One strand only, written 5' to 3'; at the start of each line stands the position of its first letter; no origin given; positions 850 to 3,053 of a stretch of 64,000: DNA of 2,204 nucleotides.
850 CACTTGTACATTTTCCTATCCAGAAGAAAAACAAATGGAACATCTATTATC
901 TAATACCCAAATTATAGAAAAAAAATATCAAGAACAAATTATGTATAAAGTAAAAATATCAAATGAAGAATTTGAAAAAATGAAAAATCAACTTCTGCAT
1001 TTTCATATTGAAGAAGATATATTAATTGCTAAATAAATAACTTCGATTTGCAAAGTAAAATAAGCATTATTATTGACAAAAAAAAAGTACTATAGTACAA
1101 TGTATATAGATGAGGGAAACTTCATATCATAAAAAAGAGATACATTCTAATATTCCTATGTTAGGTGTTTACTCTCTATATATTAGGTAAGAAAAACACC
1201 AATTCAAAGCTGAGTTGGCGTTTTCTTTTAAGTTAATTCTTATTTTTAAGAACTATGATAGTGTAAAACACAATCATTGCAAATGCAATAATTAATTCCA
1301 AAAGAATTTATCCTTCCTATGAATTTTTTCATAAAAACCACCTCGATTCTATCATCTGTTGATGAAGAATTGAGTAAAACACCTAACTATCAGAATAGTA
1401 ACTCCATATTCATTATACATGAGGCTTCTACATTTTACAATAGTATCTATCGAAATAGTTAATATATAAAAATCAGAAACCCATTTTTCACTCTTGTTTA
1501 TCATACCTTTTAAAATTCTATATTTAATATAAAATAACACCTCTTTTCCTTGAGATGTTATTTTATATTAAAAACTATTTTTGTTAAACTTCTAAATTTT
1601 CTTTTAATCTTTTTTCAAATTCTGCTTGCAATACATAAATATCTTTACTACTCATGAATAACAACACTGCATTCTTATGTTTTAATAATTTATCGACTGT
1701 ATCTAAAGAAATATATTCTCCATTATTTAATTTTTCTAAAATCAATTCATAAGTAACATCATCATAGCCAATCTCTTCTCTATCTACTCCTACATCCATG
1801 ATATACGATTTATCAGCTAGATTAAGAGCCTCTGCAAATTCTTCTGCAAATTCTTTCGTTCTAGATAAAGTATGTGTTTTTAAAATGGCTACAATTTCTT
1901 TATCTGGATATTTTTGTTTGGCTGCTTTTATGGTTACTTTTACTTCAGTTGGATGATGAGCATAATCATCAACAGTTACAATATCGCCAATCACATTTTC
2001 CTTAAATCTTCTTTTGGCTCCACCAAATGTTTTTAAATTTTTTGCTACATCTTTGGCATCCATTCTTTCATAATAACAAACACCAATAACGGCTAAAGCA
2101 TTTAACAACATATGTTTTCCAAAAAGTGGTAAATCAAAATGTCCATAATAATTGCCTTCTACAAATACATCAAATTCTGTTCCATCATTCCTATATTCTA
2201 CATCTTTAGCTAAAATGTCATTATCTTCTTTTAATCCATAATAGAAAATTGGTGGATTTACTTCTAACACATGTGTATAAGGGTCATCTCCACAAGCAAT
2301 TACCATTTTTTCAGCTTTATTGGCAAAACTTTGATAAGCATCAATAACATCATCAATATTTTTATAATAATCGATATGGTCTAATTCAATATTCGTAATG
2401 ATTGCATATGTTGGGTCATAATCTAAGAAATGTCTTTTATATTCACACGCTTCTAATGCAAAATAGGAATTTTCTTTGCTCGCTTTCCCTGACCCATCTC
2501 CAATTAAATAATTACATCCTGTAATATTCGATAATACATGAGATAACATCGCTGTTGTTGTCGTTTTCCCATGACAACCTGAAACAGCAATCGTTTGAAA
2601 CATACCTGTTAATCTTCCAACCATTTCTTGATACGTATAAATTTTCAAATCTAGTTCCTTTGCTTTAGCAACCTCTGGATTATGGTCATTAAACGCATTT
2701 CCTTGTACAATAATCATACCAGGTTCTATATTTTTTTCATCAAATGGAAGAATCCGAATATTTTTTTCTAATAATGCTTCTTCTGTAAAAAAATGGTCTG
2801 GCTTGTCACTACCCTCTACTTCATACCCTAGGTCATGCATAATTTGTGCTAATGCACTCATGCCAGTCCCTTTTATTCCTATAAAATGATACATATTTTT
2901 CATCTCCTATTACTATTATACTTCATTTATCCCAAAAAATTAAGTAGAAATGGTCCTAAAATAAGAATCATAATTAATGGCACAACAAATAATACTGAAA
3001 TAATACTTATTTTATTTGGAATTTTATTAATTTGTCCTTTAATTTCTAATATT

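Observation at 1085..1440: Family of structured small-gene elements (three copies) with promoter, strong SD, 23-29 aa ORF and 5'/3' end complementarity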

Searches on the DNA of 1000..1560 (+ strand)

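Call 8: search_rna_families(source=window, start=1000, end=1560, threshold=evalue, max_evalue=10)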
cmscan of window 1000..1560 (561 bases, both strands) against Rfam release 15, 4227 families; matches with E-value up to 10: 10.
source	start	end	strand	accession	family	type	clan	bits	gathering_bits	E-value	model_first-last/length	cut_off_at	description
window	1082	1126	+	RF03091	Clostridium-PBP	Gene; sRNA;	-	20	94.4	4.3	1-73/73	no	Clostridium-PBP RNA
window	1029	1073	+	RF01375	CRISPR-DR62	Gene; CRISPR;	-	19.9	45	7.7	1-37/37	no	CRISPR RNA direct repeat element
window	1125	1180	-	RF01212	sn2524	Gene; snRNA; snoRNA; CD-box;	-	17.8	44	4.9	1-109/109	no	Small nucleolar RNA sn2524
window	1234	1275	-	RF04310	nqrA-II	Cis-reg;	-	17.6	55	2.2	115-159/174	no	nqrA-II ncRNA motif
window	1100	1215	-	RF01227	snoR83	Gene; snRNA; snoRNA; HACA-box;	-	16.7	40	2.2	1-129/129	no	Small nucleolar RNA snoR83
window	1142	1223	+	RF01416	NrrF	Gene; antisense;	-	16.2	60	1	1-160/160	no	NrrF RNA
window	1102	1183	+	RF01422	snoR116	Gene; snRNA; snoRNA; CD-box;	-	15.2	47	6.1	1-86/86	no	small nucleolar RNA snoR116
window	1121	1206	+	RF01477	rli43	Gene; sRNA;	-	14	100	0.59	1-255/255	no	Listeria sRNA rli43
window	1162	1275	+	RF01243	snR33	Gene; snRNA; snoRNA; HACA-box;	CL00027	13.6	45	7.4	1-183/183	no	Small nucleolar RNA snR33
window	1312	1339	-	RF00277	SNORD49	Gene; snRNA; snoRNA; CD-box;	CL00062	11.1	37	6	1-71/71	no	Small nucleolar RNA SNORD49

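Call 40: build_rna_model(alignment_id=A3)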
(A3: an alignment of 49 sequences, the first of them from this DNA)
Model R1 built from alignment A3 (49 sequences, 147 columns); structure: RNAalifold consensus.
model positions 117; base pairs 19; branch points 2; effective number of sequences 4.51; information 0.59 bits per position. Calibrated on 0.2 Mb of random sequence (short: E-values are rough).
structure used (alignment columns):
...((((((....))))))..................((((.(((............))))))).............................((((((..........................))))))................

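Call 41: search_with_rna_model(model_id=R1, source=window, filters=off, max_evalue=10)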
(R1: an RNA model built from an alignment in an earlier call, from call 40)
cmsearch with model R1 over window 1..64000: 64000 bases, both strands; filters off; matches with E-value up to 10: 39.
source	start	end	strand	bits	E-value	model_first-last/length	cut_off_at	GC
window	1107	1230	+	78.8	1.1e-12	1-117/117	no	0.3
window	24243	24361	+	74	9.4e-12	1-117/117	no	0.32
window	49072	49178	+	58.7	7.6e-09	1-117/117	no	0.3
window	49096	49204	-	27.1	0.008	1-117/117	no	0.32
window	28084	28190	-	22.2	0.068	1-117/117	no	0.35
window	24462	24567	-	18.9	0.28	1-117/117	no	0.25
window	11153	11248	-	18.1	0.4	1-117/117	no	0.29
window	1133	1255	-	18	0.41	1-117/117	no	0.27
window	27587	27683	-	16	1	1-117/117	no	0.31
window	24269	24385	-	15.8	1.1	1-117/117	no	0.32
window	62124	62189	-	15.5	1.3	1-117/117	no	0.21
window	12346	12435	-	15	1.6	1-117/117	no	0.28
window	29068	29156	-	14.6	1.9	1-117/117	no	0.2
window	40577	40677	-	14.6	1.9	1-117/117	no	0.31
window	9168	9262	-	14.5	2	1-117/117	no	0.25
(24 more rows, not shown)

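Call 51: search_with_rna_model(model_id=R1, sources=[L002, L003, L004, L005, L006, L007, L008, L009, L010, L011, L012, L013, L014, L015, L016, L017, L018, L019, L020, L021, L022, L023, L024, L025, L026, L027, L028, L029, L030, L031, L032, L033, L034, L035, L036, L037, L038, L039, L040, L041, L042, L043, L044, L045, L046, L047, L048, L049, L050, L051, L052, L053, L054, L055, L056, L057, L058, L059, L060, L061, L062, L063, L064, L065, L066, L067, L068, L069, L070, L071, L072, L073, L074, L075, L076, L077, L078, L079, L080, L081, L082, L083, L084, L085, L086, L087, L088, L089, L090, L091, L092, L093, L094, L095, L096, L097, L098, L099, L100, L101], max_evalue=0.001)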
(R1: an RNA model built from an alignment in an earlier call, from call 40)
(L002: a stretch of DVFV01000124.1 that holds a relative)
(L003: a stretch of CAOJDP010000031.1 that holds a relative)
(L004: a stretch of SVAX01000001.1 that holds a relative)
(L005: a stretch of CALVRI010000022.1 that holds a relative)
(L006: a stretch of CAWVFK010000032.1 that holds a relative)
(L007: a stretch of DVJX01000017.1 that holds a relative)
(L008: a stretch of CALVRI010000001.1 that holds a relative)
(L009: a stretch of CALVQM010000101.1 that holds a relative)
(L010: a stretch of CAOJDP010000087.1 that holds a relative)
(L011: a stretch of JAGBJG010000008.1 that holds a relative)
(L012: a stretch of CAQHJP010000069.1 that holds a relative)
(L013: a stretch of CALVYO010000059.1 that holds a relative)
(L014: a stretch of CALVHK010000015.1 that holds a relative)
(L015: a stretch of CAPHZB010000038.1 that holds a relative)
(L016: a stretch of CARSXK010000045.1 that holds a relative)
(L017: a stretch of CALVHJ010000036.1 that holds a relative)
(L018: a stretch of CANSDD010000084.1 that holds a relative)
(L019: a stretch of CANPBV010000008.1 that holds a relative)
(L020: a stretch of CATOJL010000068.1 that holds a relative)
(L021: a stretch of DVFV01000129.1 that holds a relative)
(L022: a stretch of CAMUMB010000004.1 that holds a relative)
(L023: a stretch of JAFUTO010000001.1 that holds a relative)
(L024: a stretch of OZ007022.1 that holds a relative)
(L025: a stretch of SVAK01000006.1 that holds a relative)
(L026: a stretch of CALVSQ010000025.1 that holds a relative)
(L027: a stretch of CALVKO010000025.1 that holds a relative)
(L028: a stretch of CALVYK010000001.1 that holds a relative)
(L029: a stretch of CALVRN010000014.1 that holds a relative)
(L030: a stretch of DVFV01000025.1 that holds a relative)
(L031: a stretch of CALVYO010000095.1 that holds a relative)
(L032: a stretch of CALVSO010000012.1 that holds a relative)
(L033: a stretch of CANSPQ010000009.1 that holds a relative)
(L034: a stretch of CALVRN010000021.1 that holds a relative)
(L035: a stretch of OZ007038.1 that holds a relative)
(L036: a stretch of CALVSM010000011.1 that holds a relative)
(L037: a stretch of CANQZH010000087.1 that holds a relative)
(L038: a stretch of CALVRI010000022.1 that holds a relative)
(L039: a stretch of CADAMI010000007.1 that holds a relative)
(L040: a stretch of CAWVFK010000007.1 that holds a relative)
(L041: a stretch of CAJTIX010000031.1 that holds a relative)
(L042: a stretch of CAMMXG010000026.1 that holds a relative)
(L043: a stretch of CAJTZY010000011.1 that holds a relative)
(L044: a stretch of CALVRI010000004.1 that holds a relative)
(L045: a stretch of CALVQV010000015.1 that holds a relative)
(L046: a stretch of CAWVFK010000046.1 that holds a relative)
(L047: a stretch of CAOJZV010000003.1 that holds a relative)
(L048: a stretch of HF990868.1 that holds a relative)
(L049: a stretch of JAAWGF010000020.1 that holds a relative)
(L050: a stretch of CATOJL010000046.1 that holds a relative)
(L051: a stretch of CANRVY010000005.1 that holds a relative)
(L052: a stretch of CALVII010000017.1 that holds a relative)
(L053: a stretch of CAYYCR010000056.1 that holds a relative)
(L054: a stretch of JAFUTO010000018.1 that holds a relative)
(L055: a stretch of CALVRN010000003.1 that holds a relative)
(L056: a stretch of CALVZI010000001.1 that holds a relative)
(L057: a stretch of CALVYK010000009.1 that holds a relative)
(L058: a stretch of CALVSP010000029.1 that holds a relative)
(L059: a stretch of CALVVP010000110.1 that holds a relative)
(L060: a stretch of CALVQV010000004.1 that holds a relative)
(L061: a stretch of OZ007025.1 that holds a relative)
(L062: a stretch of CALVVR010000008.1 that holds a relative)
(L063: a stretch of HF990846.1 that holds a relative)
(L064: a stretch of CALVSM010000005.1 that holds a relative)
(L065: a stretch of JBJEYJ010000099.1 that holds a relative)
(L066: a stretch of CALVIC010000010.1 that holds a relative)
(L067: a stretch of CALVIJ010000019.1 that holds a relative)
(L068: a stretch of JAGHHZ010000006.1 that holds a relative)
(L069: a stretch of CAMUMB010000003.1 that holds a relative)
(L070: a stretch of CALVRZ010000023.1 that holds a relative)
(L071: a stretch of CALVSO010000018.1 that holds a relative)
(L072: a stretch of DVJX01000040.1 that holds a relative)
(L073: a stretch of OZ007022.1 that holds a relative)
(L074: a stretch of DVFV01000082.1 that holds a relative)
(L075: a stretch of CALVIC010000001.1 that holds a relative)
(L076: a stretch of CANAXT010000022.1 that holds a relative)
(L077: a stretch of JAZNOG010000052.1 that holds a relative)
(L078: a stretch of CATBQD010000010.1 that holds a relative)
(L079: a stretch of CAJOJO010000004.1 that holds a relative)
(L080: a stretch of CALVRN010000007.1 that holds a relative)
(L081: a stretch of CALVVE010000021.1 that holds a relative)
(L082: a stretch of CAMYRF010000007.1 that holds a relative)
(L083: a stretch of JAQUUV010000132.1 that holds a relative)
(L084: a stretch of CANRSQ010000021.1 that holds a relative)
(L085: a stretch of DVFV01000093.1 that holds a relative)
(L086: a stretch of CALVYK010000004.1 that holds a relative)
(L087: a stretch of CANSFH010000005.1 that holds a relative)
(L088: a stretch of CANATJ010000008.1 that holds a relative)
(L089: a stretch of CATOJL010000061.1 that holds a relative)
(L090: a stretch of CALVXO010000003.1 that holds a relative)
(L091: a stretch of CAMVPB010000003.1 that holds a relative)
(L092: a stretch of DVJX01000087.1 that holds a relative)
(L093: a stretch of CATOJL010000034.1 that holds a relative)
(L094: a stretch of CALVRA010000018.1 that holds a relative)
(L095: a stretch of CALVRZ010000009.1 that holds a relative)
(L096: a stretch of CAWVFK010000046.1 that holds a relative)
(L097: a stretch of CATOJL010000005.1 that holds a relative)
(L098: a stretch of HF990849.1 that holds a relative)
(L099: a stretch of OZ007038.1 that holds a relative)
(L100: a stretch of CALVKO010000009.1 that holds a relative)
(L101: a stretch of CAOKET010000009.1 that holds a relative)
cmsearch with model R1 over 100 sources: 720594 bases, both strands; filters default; matches with E-value up to 0.001: 125.
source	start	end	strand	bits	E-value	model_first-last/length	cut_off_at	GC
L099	2732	2844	-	104.2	1.9e-16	1-117/117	no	0.32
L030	858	978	-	99.5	1.5e-15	1-117/117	no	0.29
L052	3353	3465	+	98.9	1.9e-15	1-117/117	no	0.33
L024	1388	1502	-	98.7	2.1e-15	1-117/117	no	0.34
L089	347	460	-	98.6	2.2e-15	1-117/117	no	0.32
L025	7364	7475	+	97.6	3.3e-15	1-117/117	no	0.33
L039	4440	4557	-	97.5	3.5e-15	1-117/117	no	0.33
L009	2542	2657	-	96.8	4.7e-15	1-117/117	no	0.32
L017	2465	2580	+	96.5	5.5e-15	1-117/117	no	0.33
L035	6186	6299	-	96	6.8e-15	1-117/117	no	0.33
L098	1997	2119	-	95.6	8.1e-15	1-117/117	no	0.38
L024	1748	1858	-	95.5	8.5e-15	1-117/117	no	0.32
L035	6545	6655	-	95.5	8.5e-15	1-117/117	no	0.32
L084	7870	7980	+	95.3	9.2e-15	1-117/117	no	0.31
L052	2999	3110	+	95.2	9.5e-15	1-117/117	no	0.33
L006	2381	2491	-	95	1.1e-14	1-117/117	no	0.32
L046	1720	1832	+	95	1.1e-14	1-117/117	no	0.36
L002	4137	4258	-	94.9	1.1e-14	1-117/117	no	0.31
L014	319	435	-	94.6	1.3e-14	1-117/117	no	0.33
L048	867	983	+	94.1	1.6e-14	1-117/117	no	0.3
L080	3258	3375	-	94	1.6e-14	1-117/117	no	0.33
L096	4342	4452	+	93.9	1.7e-14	1-117/117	no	0.32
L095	2103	2227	+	93.9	1.7e-14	1-117/117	no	0.3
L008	6278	6390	-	93.8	1.8e-14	1-117/117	no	0.36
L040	7509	7626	-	92.9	2.7e-14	1-117/117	no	0.33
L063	2276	2393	-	92.9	2.7e-14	1-117/117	no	0.33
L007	3360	3477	-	92.8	2.8e-14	1-117/117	no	0.27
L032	3583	3698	+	92.3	3.4e-14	1-117/117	no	0.27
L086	7098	7213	-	92.1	3.8e-14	1-117/117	no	0.27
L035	806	918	-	91.8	4.3e-14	1-117/117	no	0.3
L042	7040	7151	-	91.7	4.5e-14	1-117/117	no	0.31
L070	5290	5410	+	90.8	6.7e-14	1-117/117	no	0.31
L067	39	149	+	90.2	8.8e-14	1-117/117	no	0.28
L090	4246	4362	-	90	9.4e-14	1-117/117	no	0.27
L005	6176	6279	-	89.6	1.1e-13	1-117/117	no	0.33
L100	1188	1304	-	89.4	1.2e-13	1-117/117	no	0.27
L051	4885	5005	+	88.9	1.5e-13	1-117/117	no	0.3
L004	7427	7539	+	88.6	1.8e-13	1-117/117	no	0.32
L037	217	339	+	88.6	1.8e-13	1-117/117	no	0.28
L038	7757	7879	-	87.4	2.9e-13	1-117/117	no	0.35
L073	4449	4564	-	87.1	3.3e-13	1-117/117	no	0.38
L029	4270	4383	+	87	3.4e-13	1-117/117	no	0.39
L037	3611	3734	+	87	3.5e-13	1-117/117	no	0.27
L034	1278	1395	-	86.5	4.5e-13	1-117/117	no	0.37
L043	3053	3164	+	86.3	4.7e-13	1-117/117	no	0.29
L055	4300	4417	-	86.1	5.2e-13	1-117/117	no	0.33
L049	5199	5315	+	85.9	5.7e-13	1-117/117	no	0.32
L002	3787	3898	-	85.8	5.9e-13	1-117/117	no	0.34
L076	3148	3260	+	85.2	7.7e-13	1-117/117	no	0.33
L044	6200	6318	+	84.9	8.7e-13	1-117/117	no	0.35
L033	3384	3499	+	84.7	9.7e-13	1-117/117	no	0.31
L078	4008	4129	-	84.2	1.2e-12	1-117/117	no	0.26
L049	5636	5757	+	84.2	1.2e-12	1-117/117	no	0.32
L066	3967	4083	-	84.1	1.2e-12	1-117/117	no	0.34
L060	3647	3756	-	83.9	1.4e-12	1-117/117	no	0.3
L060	2984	3097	-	83.8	1.4e-12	1-117/117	no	0.32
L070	5654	5773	+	83.5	1.6e-12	1-117/117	no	0.32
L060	3318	3427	-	83.5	1.6e-12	1-117/117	no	0.32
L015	77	195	-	83.4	1.7e-12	1-117/117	no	0.32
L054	1316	1431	-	83.1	1.9e-12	1-117/117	no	0.32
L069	1880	2006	-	82.9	2.1e-12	1-117/117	no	0.31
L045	387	505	-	82.9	2.1e-12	1-117/117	no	0.25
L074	27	140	+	81.9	3.3e-12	1-117/117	no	0.32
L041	5289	5409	+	81.9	3.3e-12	1-117/117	no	0.33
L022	6386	6498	+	81.5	4e-12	1-117/117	no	0.33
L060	2651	2761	-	81.4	4e-12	1-117/117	no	0.32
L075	3489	3606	+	81.4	4.1e-12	1-117/117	no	0.25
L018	2866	2992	-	81.3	4.2e-12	1-117/117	no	0.31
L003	1883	1997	+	81.2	4.5e-12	1-117/117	no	0.32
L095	2834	2957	+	81.1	4.6e-12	1-117/117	no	0.27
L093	3449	3560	-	80.9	5e-12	1-117/117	no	0.34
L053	678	792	-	80.6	5.8e-12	1-117/117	no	0.31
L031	160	282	-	79.7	8.7e-12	1-117/117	no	0.28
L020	617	738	+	79.6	8.9e-12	1-117/117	no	0.31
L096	3994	4104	+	79.6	9e-12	1-117/117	no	0.41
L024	2096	2206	-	79.4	9.8e-12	1-117/117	no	0.41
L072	7710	7832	+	79.4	9.9e-12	1-117/117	no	0.28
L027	6553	6670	-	79.2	1.1e-11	1-117/117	no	0.29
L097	1511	1628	-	79.1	1.1e-11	1-117/117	no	0.33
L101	6286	6400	+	79.1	1.1e-11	1-117/117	no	0.29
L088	4716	4832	-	79.1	1.1e-11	1-117/117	no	0.26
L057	7859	7980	+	79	1.2e-11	1-117/117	no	0.27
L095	2470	2590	+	78.7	1.3e-11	1-117/117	no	0.28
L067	2814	2930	+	78.6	1.4e-11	1-117/117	no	0.36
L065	1405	1520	+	77.9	1.9e-11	1-117/117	no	0.32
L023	7613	7729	+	77.2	2.6e-11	1-117/117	no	0.32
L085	38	151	-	77.1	2.7e-11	1-117/117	no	0.25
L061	605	723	-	77.1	2.7e-11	1-117/117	no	0.34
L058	579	697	-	76.6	3.4e-11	1-117/117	no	0.28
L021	173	289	+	76.5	3.5e-11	1-117/117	no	0.27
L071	2467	2577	-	76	4.4e-11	1-117/117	no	0.28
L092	1876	1986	-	76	4.4e-11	1-117/117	no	0.28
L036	2172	2296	-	75.5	5.5e-11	1-117/117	no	0.26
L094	5387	5499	+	75.4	5.6e-11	1-117/117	no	0.35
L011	4993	5109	+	75.2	6.1e-11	1-117/117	no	0.34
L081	987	1095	-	75.2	6.3e-11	1-117/117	no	0.28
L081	1320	1428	-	75.2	6.3e-11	1-117/117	no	0.28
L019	3876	3994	-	73.9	1.1e-10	1-117/117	no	0.33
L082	3059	3175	-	73.9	1.1e-10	1-117/117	no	0.37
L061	966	1087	-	73.9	1.1e-10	1-117/117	no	0.34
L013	4967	5080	+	73.9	1.1e-10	1-117/117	no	0.29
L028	302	415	-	73.4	1.4e-10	1-117/117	no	0.27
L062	306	430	+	72.7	1.9e-10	1-117/117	no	0.27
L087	5222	5330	-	72.5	2e-10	1-117/117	no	0.3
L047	6045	6162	-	72.3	2.2e-10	1-117/117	no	0.36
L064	7608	7731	+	72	2.6e-10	1-117/117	no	0.26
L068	374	495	+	70.7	4.4e-10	1-117/117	no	0.27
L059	276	400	+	69.9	6.4e-10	1-117/117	no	0.25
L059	690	816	+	69.6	7.1e-10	1-117/117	no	0.24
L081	1655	1759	-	68.5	1.2e-09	1-117/117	no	0.27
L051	5294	5407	+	68.5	1.2e-09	1-117/117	no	0.29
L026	2976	3086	-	68.3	1.3e-09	1-117/117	no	0.27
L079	1131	1225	-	66.7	2.5e-09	1-117/117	no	0.26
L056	181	290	+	65.2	5.1e-09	1-117/117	no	0.25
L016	176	297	-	64.6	6.5e-09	1-117/117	no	0.3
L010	972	1084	+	64.5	6.6e-09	1-117/117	no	0.32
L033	3729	3844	+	63.9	8.8e-09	1-117/117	no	0.29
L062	497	619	+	60.8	3.4e-08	1-117/117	no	0.28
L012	4345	4442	+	59.5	6.1e-08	1-102/117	3'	0.33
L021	536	653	+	49.7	4.4e-06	1-117/117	no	0.25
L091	4479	4568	-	48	9.4e-06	1-117/117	no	0.31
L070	6021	6135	+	46.6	1.7e-05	1-117/117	no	0.3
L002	1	39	-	46.2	2e-05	1-41/117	3'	0.26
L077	7960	8000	+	45.1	3.4e-05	1-43/117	3'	0.22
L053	1095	1209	+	41.5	0.00016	1-117/117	no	0.32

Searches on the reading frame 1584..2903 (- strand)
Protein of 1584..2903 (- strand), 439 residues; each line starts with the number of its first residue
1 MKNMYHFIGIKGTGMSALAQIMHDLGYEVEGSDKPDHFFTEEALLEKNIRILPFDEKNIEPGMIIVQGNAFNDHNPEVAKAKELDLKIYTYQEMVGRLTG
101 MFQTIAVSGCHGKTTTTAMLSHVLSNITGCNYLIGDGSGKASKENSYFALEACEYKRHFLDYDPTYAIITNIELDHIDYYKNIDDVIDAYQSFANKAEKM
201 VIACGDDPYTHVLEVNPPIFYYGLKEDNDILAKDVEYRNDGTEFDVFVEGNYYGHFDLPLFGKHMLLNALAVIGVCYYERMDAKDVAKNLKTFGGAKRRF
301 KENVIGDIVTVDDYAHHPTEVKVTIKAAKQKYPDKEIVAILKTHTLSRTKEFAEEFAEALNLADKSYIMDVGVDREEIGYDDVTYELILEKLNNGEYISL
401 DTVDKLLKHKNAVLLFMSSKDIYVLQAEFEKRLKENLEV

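Call 10: find_encoding_contigs(protein=window:1584-2903:-, flank=3000, max_places=4)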
Protein window:1584-2903:- (439 aa): 1 contig read that carries it; 1 place shown.
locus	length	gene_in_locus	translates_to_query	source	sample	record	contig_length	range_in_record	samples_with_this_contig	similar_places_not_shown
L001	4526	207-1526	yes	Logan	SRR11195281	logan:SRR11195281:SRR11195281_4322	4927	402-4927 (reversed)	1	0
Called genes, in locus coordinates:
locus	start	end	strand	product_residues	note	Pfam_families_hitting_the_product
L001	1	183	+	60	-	?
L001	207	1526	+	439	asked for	PF01225:Mur_ligase, PF08245:Mur_ligase_M, PF02875:Mur_ligase_C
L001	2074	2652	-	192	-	PF01205:Impact_N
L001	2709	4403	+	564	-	PF04055:Radical_SAM, PF13186:SPASM, PF03819:MazG (faint)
